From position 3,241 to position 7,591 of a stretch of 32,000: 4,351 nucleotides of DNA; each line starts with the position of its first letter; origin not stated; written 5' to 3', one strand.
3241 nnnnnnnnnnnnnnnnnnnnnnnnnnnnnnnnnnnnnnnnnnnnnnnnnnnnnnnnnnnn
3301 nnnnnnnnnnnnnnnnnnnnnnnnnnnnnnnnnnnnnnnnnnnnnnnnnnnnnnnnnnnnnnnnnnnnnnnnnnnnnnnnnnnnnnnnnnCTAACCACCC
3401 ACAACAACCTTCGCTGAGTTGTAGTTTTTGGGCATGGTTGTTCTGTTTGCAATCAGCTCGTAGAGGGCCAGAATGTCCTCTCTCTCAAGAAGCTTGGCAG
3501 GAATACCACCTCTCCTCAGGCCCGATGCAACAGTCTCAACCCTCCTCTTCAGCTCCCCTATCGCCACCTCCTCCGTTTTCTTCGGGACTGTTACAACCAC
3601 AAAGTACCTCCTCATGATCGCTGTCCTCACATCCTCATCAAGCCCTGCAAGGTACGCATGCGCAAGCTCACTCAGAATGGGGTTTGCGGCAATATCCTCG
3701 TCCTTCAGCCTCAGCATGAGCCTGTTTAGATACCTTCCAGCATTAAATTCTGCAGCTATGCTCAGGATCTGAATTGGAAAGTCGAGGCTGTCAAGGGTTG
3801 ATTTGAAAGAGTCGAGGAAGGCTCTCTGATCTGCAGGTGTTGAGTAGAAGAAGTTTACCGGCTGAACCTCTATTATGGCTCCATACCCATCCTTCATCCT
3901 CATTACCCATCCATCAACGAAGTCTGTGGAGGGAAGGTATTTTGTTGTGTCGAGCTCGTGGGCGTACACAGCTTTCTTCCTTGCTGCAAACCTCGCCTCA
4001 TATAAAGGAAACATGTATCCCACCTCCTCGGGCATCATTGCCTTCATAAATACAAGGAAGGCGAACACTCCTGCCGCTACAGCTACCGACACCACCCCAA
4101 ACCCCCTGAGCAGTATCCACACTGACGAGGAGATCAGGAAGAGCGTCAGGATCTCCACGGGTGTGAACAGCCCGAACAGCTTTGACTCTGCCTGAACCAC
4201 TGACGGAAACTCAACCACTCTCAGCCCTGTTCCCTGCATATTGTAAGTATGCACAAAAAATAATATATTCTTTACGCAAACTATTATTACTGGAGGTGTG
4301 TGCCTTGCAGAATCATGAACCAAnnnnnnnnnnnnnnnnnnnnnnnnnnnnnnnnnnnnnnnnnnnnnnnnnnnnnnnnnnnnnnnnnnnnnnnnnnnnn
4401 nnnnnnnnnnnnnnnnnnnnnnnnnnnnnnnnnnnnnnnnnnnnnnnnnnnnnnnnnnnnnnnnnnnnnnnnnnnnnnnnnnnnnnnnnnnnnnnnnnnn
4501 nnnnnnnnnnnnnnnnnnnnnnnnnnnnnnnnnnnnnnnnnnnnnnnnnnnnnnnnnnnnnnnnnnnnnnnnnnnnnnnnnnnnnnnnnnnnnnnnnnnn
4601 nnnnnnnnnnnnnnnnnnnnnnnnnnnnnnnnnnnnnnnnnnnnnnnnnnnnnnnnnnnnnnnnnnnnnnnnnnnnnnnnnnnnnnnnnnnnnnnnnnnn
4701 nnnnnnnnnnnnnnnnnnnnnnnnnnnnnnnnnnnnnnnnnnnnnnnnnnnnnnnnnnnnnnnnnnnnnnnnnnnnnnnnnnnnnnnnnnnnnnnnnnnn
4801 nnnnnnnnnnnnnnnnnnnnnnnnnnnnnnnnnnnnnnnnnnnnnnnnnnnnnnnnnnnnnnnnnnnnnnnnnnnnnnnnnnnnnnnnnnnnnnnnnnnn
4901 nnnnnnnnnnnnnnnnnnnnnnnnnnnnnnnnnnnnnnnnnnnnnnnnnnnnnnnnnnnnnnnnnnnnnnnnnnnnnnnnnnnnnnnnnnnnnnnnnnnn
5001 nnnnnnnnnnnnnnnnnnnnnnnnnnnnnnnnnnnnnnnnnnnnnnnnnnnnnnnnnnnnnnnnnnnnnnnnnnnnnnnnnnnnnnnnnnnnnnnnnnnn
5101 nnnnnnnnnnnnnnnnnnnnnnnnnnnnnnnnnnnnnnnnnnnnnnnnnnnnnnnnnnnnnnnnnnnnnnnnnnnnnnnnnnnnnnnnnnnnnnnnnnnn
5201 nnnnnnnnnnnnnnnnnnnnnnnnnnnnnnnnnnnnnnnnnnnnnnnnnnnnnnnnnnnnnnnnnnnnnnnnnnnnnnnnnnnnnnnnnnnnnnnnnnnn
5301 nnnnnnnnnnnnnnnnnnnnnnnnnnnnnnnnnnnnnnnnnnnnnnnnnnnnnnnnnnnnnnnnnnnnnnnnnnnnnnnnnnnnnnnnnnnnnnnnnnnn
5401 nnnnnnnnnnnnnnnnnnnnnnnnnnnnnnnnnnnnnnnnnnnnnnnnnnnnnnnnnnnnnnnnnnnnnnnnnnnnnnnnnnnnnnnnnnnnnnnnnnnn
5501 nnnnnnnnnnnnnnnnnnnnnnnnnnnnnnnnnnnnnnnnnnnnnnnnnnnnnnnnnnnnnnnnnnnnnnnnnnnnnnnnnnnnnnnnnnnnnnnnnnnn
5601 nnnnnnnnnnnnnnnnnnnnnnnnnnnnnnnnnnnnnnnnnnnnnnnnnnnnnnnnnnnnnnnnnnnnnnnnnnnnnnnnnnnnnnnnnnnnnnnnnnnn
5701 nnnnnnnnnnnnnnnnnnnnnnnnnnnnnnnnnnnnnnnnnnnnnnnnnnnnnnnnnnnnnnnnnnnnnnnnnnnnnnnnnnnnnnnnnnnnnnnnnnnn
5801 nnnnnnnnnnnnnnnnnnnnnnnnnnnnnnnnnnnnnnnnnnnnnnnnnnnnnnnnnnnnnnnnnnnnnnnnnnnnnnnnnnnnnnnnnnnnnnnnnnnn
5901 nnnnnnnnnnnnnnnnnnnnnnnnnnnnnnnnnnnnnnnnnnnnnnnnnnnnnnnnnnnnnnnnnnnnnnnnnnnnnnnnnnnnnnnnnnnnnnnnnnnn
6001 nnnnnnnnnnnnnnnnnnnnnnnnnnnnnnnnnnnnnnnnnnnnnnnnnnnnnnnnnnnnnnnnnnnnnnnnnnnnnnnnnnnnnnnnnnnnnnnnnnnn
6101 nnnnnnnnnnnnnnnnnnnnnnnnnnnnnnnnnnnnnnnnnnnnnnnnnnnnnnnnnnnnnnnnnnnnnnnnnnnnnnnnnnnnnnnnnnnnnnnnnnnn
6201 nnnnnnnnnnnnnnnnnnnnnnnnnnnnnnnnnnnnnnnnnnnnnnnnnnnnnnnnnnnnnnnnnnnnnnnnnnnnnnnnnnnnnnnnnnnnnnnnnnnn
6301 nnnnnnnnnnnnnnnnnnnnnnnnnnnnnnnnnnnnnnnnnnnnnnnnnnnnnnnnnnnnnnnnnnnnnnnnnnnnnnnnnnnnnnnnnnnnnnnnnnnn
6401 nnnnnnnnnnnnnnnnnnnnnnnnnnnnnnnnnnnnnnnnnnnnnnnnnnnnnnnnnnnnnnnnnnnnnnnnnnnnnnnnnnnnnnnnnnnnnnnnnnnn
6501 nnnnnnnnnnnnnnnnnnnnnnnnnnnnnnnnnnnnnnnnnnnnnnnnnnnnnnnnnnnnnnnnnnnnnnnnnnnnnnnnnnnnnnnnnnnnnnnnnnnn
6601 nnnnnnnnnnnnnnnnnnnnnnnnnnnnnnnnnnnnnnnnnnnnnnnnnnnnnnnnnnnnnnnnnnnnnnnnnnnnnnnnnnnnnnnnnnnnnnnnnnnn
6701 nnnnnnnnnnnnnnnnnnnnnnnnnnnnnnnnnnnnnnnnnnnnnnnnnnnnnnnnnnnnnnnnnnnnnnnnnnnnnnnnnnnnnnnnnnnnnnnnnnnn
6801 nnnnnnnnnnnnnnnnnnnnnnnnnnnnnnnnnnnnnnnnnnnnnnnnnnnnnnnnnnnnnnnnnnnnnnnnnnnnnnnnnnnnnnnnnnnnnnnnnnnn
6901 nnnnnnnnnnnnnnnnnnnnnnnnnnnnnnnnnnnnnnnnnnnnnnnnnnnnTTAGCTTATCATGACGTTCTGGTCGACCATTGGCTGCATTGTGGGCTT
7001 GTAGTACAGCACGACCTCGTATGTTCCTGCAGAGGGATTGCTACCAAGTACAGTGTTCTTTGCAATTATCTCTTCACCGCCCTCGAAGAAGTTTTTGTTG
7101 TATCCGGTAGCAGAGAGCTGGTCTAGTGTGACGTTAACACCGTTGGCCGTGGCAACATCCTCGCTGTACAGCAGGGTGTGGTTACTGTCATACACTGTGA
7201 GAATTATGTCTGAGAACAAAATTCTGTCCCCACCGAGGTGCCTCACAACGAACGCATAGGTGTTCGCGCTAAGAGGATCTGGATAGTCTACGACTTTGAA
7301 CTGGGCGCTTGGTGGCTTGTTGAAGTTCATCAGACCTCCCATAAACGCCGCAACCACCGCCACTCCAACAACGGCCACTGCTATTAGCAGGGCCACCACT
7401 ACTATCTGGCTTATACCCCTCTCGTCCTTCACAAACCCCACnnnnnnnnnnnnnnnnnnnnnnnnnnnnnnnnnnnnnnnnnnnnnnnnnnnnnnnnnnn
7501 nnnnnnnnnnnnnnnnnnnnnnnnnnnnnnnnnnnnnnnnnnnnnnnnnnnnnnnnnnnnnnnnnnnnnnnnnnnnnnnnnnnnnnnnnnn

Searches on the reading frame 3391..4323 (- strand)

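Call 23: search_protein_families(library=pfam, proteins=[window:3391-4323:-], max_evalue=0.01)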
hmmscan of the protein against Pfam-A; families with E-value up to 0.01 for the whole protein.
window:3391-4323:- (310 aa): 1 family
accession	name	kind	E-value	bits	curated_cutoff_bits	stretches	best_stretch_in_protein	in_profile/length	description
PF11130.14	TraC_F_IV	-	0.0012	18.4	28.1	1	128-299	3-177/375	TraC protein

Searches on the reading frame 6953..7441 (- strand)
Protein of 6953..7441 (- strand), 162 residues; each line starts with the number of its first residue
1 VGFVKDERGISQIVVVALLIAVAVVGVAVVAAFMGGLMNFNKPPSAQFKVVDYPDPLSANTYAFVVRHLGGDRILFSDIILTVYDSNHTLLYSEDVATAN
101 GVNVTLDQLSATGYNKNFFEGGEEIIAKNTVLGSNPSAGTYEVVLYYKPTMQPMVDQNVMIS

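Call 24: search_protein_families(library=pfam, proteins=[window:6953-7441:-], max_evalue=0.01)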
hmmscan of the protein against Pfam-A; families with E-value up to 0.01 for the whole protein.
window:6953-7441:- (162 aa): 1 family
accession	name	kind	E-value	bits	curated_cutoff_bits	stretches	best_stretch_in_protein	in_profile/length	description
PF07790.16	Pilin_N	-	2e-10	41.8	25.2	1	8-86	1-76/78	Archaeal Type IV pilin, N-terminal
